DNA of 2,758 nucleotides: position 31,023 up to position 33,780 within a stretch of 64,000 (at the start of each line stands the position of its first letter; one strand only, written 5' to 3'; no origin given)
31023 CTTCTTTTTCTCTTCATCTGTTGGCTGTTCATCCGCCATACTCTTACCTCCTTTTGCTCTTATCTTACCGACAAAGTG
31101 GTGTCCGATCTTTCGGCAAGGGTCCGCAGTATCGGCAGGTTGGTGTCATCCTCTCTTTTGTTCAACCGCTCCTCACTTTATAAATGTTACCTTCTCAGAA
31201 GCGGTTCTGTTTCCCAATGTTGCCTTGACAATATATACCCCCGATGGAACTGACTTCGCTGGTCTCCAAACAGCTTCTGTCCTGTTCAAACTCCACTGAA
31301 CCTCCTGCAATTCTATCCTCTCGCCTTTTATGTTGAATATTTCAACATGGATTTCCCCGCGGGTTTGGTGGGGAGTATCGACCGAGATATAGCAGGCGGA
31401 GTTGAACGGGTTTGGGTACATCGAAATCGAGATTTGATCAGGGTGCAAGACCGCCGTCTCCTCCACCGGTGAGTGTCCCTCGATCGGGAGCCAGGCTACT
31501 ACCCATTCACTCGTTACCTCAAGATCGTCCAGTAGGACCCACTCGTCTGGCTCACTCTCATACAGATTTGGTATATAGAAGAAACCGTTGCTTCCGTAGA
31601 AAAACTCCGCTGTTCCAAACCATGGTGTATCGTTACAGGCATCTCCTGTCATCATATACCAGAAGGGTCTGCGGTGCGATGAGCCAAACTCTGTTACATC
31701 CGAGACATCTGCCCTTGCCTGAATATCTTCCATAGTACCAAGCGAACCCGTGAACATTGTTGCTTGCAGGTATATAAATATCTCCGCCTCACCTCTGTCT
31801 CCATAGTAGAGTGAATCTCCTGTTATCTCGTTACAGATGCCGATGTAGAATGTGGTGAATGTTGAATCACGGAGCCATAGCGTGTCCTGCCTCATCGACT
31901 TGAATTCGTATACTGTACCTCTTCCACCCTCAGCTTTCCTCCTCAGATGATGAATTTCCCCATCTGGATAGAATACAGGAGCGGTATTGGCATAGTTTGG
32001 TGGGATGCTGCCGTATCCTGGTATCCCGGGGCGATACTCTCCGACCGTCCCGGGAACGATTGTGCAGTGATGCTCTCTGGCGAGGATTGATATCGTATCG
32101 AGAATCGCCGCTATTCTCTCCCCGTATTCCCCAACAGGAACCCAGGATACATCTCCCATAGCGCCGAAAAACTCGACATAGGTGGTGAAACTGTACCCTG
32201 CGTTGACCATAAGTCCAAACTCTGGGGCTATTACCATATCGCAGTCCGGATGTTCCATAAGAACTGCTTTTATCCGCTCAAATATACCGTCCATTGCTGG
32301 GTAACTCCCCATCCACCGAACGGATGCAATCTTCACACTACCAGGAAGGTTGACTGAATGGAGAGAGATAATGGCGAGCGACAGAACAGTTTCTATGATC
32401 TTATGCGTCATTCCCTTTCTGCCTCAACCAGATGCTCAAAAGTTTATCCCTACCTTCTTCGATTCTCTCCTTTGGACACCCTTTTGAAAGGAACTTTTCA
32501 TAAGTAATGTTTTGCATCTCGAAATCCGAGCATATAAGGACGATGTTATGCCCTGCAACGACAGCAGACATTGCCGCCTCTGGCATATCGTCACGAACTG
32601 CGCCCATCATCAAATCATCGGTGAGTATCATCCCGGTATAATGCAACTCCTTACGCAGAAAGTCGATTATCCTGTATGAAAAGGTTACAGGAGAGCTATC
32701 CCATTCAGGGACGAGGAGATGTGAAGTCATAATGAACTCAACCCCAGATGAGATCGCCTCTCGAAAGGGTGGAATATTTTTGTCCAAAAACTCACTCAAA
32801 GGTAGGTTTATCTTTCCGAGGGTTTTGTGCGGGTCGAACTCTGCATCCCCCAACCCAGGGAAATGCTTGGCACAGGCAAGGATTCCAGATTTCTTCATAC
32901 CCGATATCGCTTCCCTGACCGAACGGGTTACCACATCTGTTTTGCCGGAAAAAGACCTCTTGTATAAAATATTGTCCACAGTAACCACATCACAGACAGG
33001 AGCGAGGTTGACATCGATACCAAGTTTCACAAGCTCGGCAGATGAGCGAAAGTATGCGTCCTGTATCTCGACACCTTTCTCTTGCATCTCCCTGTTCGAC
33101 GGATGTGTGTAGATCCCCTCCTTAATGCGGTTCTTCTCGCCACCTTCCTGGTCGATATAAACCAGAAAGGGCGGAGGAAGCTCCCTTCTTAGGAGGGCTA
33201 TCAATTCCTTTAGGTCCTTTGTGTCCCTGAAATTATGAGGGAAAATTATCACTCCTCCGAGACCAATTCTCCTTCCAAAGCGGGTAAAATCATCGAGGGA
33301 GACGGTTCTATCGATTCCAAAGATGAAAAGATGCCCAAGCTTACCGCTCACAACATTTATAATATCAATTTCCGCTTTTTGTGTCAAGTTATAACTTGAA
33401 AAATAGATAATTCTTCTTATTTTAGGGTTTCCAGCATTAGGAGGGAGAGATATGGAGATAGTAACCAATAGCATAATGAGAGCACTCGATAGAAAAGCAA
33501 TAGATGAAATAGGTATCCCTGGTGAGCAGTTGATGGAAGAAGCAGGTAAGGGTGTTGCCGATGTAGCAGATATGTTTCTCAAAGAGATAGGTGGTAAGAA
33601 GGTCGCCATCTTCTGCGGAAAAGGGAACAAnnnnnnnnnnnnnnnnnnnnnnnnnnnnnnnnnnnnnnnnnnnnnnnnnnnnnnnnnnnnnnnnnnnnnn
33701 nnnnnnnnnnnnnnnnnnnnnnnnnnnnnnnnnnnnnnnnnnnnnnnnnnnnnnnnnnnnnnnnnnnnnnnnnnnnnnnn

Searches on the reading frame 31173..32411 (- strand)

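Call 60: search_protein_families(library=pfam, proteins=[window:31173-32411:-], max_evalue=0.00001)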
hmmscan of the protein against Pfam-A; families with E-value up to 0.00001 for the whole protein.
window:31173-32411:- (412 aa): 1 family
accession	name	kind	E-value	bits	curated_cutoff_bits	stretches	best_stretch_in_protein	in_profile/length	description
PF18962.6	Por_Secre_tail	-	5.1e-08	33.5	27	1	331-408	1-73/75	Secretion system C-terminal sorting domain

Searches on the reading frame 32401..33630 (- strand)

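Call 60: search_protein_families(library=pfam, proteins=[window:32401-33630:-], max_evalue=0.00001)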
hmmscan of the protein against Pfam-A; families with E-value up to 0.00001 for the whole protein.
window:32401-33630:- (409 aa): 1 family
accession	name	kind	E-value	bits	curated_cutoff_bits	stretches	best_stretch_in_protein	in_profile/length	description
PF00933.27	Glyco_hydro_3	-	2.6e-52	178.7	27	1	123-397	28-313/316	Glycosyl hydrolase family 3 N terminal domain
